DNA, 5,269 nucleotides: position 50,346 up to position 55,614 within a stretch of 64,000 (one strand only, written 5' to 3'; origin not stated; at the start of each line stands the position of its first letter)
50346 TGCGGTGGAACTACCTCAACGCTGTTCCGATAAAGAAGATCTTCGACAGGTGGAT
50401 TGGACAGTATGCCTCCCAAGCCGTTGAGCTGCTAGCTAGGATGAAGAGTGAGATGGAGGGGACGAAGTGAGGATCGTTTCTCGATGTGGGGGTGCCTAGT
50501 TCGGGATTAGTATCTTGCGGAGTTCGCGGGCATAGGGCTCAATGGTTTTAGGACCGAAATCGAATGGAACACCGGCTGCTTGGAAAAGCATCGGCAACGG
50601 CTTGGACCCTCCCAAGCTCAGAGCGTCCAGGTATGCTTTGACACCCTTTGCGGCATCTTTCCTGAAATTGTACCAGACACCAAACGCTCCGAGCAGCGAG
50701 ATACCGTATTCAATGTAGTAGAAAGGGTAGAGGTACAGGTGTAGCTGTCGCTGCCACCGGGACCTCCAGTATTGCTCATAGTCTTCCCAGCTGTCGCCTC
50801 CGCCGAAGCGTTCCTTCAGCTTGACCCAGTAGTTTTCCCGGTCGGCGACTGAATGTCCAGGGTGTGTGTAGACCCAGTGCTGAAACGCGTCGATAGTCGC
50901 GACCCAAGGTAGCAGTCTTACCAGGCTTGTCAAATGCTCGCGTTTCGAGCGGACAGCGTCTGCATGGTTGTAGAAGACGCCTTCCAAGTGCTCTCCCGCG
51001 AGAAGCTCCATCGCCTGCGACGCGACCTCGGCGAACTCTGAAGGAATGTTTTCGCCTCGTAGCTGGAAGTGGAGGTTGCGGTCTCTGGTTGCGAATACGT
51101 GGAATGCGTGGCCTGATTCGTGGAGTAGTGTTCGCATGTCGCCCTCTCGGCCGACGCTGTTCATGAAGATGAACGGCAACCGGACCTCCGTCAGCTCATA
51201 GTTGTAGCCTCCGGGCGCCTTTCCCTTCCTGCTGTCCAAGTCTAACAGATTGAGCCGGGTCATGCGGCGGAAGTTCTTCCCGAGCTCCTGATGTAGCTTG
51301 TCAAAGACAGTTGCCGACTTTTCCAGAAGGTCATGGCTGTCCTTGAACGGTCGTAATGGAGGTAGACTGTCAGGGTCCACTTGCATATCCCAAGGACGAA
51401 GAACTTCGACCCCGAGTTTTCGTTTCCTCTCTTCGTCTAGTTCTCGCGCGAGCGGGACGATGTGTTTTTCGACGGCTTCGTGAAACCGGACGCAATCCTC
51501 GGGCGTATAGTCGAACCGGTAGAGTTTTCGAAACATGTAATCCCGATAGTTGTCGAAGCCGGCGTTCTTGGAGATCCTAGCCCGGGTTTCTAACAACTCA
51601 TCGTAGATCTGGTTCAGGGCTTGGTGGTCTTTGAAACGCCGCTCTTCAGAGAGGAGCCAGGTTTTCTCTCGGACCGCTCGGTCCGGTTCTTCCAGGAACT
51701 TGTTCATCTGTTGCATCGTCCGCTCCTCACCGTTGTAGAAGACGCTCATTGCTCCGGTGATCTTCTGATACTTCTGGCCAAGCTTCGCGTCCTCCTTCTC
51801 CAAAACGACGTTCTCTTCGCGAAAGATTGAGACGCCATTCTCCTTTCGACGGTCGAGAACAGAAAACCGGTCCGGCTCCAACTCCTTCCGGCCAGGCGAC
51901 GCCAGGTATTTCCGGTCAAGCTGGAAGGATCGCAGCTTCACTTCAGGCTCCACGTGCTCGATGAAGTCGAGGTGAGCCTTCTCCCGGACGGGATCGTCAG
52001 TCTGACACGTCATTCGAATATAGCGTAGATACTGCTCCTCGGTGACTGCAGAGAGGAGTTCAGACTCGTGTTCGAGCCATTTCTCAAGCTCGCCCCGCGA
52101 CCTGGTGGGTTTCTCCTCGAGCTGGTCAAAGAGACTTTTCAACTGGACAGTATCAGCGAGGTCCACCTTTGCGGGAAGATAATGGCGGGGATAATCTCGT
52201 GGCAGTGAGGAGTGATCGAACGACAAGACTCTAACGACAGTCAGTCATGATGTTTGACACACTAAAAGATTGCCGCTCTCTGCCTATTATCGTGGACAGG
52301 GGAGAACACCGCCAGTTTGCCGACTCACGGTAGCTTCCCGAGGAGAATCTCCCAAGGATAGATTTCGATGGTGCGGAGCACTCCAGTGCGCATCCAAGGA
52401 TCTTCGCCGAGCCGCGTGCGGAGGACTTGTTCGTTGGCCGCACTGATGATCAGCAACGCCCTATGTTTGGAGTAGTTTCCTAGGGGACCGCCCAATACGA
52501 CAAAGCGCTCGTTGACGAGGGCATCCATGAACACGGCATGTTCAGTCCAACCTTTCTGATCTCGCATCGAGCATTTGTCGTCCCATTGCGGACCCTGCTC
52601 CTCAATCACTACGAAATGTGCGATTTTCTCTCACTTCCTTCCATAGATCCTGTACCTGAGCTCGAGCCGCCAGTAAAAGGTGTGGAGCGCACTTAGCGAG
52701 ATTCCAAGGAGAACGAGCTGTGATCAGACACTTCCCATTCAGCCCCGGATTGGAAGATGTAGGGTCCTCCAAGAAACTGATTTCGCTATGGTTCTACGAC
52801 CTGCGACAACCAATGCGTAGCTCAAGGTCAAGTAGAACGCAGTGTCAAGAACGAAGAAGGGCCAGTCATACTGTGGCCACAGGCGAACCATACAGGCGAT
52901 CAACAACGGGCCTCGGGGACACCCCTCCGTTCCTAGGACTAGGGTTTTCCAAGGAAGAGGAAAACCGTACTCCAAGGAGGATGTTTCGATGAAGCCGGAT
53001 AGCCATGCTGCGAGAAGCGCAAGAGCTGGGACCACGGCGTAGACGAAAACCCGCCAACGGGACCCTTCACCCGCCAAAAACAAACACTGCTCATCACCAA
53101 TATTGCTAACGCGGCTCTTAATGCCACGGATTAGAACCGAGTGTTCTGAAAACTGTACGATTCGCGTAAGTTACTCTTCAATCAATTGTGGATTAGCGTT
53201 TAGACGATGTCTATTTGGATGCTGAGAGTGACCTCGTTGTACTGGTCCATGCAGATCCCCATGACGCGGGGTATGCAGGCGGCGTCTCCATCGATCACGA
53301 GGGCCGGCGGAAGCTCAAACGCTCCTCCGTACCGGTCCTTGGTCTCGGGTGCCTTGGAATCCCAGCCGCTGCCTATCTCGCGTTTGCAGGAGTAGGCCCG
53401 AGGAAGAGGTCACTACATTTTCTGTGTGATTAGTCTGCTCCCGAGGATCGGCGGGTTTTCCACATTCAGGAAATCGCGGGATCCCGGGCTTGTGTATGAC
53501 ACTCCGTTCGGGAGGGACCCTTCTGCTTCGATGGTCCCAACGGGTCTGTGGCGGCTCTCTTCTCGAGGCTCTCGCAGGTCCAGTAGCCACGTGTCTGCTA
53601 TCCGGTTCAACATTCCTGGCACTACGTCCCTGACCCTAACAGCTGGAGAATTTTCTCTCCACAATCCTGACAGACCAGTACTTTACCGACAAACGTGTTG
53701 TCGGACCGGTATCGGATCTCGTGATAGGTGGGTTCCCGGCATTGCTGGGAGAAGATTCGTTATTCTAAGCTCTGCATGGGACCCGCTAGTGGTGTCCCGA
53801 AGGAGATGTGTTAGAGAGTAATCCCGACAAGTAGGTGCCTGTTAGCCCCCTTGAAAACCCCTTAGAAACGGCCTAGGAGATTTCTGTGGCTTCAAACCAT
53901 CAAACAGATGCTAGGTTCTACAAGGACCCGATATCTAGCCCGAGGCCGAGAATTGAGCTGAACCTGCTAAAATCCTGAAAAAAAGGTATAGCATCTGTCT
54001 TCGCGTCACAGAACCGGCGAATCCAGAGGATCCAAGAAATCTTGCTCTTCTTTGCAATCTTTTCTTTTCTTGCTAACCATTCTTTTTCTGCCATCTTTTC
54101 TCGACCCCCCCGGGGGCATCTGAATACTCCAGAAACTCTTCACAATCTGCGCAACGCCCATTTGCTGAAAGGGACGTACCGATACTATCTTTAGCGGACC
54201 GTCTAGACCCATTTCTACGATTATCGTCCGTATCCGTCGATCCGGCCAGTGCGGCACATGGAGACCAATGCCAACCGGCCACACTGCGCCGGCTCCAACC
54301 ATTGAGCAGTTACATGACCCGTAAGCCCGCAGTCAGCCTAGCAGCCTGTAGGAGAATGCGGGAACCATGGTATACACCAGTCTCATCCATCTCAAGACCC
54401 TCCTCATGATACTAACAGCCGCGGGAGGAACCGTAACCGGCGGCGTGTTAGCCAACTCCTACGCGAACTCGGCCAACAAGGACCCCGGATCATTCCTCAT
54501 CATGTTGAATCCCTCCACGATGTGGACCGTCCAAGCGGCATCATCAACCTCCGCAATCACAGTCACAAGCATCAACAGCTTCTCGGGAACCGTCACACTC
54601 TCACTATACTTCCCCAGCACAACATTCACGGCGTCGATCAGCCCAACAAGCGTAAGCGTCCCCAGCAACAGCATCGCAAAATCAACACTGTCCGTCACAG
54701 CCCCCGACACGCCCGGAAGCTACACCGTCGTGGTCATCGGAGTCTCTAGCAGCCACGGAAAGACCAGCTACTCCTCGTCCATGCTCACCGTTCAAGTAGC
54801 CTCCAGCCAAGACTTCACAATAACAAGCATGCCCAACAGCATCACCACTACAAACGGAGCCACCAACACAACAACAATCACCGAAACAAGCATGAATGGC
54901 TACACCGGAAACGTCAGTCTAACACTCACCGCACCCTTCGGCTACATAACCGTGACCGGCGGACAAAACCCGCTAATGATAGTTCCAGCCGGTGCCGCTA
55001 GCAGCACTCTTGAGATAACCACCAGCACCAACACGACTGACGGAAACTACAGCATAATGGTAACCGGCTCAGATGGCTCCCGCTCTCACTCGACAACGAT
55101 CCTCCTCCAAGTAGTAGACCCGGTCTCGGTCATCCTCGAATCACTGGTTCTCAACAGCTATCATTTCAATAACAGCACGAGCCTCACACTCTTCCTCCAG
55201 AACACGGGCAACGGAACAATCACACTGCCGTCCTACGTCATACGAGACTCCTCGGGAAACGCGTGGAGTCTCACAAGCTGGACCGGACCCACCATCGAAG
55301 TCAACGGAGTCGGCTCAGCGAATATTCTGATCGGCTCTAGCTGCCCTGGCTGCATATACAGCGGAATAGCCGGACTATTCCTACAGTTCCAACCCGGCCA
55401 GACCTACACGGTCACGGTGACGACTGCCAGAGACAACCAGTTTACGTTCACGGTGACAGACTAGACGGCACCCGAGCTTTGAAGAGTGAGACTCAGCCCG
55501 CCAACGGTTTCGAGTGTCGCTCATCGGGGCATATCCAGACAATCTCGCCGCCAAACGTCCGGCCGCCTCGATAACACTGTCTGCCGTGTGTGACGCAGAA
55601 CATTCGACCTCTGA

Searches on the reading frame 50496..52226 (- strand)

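Call 12: search_protein_families(library=pfam, proteins=[window:50496-52226:-], max_evalue=0.001)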
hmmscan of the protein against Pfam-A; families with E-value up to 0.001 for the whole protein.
window:50496-52226:- (576 aa): 1 family
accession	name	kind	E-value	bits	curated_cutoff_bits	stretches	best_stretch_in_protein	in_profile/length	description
PF01432.26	Peptidase_M3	-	4.7e-47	161.8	27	1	178-553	3-443/457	Peptidase family M3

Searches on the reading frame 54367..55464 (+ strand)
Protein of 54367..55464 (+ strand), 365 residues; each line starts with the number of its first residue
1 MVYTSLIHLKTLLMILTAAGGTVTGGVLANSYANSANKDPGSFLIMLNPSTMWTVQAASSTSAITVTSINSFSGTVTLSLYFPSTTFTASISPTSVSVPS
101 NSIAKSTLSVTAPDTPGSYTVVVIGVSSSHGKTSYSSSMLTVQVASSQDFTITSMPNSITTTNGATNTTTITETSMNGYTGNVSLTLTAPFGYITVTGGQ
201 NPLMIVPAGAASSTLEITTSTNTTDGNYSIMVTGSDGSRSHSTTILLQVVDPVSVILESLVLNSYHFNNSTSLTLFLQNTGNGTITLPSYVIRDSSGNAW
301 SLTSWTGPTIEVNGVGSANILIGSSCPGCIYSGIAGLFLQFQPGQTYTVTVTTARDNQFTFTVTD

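Call 12: search_protein_families(library=pfam, proteins=[window:54367-55464:+], max_evalue=0.001)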
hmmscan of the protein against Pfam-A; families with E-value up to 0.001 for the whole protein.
window:54367-55464:+ (365 aa): 0 families

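Call 41: search_protein_families(library=ncbifam, proteins=[L012:2403-10001:+, L012:10001-11026:+, L012:11048-12157:-], max_evalue=1)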
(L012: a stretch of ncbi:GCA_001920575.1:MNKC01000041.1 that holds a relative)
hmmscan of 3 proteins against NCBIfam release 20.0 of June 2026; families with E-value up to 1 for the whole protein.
L012:2403-10001:+ (2533 aa): 4 families
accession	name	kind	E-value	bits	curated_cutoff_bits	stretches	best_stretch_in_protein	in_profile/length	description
TIGR01643.1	YD_repeat_2x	repeat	1.8e-32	110.6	15.8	5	1629-1669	1-41/42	YD repeat-containing protein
NF041261.1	RHS_core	equivalog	2.2e-26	92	2000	3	1427-1724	432-716/1261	RHS element core protein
TIGR03696.1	Rhs_assc_core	domain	6e-18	65.1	32.5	1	2220-2299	1-76/76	RHS repeat-associated core domain-containing protein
NF007180.0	PRK09612.1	equivalog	0.048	13.2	265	1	1746-1847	78-181/238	50S ribosomal protein L2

L012:10001-11026:+ (341 aa): 6 families
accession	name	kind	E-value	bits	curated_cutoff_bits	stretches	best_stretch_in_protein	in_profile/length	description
TIGR04165.1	methano_modCys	hypoth_equivalog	0.00012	22.2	60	1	284-320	8-48/50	TIGR04165 family Cys-rich peptide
NF047912.1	ECs_2282_CxxC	subfamily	0.001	18.9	37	1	286-316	5-35/60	ECs_2282 family putative zinc-binding protein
TIGR03655.1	anti_R_Lar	subfamily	0.0011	19.2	39.6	1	283-321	1-41/55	Lar family restriction alleviation protein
NF033497.1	rubre_like_arch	subfamily_domain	0.0035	17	32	1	281-299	14-32/34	rubrerythrin-like domain-containing protein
NF011482.0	PRK14892.1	equivalog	0.1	12.5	109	1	285-315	23-49/101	putative transcription elongation factor Elf1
NF011481.0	PRK14890.1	equivalog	0.62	10.1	61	0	285-315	29-57/61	putative Zn-ribbon RNA-binding protein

L012:11048-12157:- (369 aa): 1 family
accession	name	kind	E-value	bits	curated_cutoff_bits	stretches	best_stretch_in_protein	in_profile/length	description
NF040815.2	recomb_XerA_Arch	equivalog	2.1e-09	37.3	220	1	94-301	63-263/263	site-specific tyrosine recombinase/integron integrase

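Call 42: search_protein_families(library=pfam, proteins=[L012:2403-10001:+, L012:9300-10001:+, L012:10001-11023:+, L012:11048-12157:-, L012:7605-8102:+], max_evalue=1)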
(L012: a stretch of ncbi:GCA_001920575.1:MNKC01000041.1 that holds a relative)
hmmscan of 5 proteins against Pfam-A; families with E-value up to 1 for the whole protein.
L012:2403-10001:+ (2533 aa): 3 families
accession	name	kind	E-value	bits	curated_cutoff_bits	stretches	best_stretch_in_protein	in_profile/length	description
PF05593.20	RHS_repeat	-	1.5e-42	143.6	22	8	1608-1644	1-37/38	RHS Repeat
PF20148.4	DUF6531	-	5.7e-05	23.8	24.1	1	749-811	1-50/74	Domain of unknown function (DUF6531)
PF03527.20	RHS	-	0.02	15.2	27.9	1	2195-2225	3-33/38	RHS protein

L012:9300-10001:+ (234 aa): 1 family
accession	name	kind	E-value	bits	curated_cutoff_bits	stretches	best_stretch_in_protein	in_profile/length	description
PF15649.12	Tox-REase-7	-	0.071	13.8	25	1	142-217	13-83/84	Restriction endonuclease fold toxin 7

L012:10001-11023:+ (341 aa): 9 families
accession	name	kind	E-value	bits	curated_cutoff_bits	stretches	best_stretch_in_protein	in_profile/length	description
PF14354.12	Lar_restr_allev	-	0.008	16.8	28.6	1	282-321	2-34/58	Restriction alleviation protein Lar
PF19108.5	DUF5795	-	0.015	15.8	27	1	283-315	36-68/74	Family of unknown function (DUF5795)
PF09723.15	Zn_ribbon_8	-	0.052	14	34.4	0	279-292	21-35/41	Zinc ribbon domain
PF05129.18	Zn_ribbon_Elf1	-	0.069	13.7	29.8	1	285-322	24-60/79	Transcription elongation factor Elf1 like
PF25206.1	DUF7836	-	0.16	12.2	26.7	0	285-316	9-38/59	Domain of unknown function (DUF7836)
PF24029.1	DUF7340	-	0.18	12.1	27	0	284-320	7-50/62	Domain of unknown function (DUF7340)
PF19769.4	CPxCG_zf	-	0.27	11.4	27.2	1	286-321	1-36/183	CPxCG-related zinc finger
PF07282.18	Cas12f1-like_TNB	-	0.34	11.5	26.3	1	285-316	30-48/60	Cas12f1-like, TNB domain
PF23455.1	DUF7129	-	0.53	10.5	30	0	281-293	25-37/45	Domain of unknown function (DUF7129)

L012:11048-12157:- (369 aa): 2 families
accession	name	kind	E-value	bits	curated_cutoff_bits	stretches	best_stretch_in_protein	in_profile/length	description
PF00589.27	Phage_integrase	-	3.9e-06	27.2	27.1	1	129-294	5-170/172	Phage integrase family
PF15930.10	YdiH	-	0.032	14.8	27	1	57-99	20-61/62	Domain of unknown function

L012:7605-8102:+ (166 aa): 3 families
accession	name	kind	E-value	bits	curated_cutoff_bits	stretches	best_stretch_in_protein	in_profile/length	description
PF24547.1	DUF7601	-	0.09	13.8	27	1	8-66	45-107/116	Domain of unknown function (DUF7601)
PF21527.2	Stv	-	0.1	13.8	24.2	1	33-130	18-78/121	Putative adhesin Stv domain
PF16072.10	DUF4813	-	0.45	10.5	27.6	1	2-96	118-212/291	Domain of unknown function (DUF4813)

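Call 63: find_encoding_contigs(protein=window:54367-55464:+, flank=10000, max_places=3)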
Protein window:54367-55464:+ (365 aa): no gene with exactly this product is on record in the collection.

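Call 76: search_protein_families(library=pfam, proteins=[P0150, P0152, P0148, P0153, P0154], max_evalue=1)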
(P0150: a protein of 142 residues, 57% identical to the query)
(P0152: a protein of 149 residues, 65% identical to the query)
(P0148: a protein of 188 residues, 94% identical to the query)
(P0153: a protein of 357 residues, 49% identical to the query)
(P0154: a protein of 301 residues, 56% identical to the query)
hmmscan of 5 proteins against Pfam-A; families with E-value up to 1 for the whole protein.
P0150 (142 aa): 2 families
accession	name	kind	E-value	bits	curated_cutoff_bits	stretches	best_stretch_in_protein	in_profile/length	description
PF00669.25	Flagellin_N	-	0.019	15.5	26.6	1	15-76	24-85/139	Bacterial flagellin N-terminal helical region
PF15649.12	Tox-REase-7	-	0.023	15.4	25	1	65-123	23-82/84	Restriction endonuclease fold toxin 7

P0152 (149 aa): 1 family
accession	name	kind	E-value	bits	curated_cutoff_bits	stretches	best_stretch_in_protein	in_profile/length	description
PF15649.12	Tox-REase-7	-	0.026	15.2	25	1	21-80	23-83/84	Restriction endonuclease fold toxin 7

P0148 (188 aa): 0 families

P0153 (357 aa): 1 family
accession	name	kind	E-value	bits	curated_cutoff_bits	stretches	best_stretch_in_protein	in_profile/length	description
PF03527.20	RHS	-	0.0068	16.7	27.9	1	13-43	2-32/38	RHS protein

P0154 (301 aa): 0 families
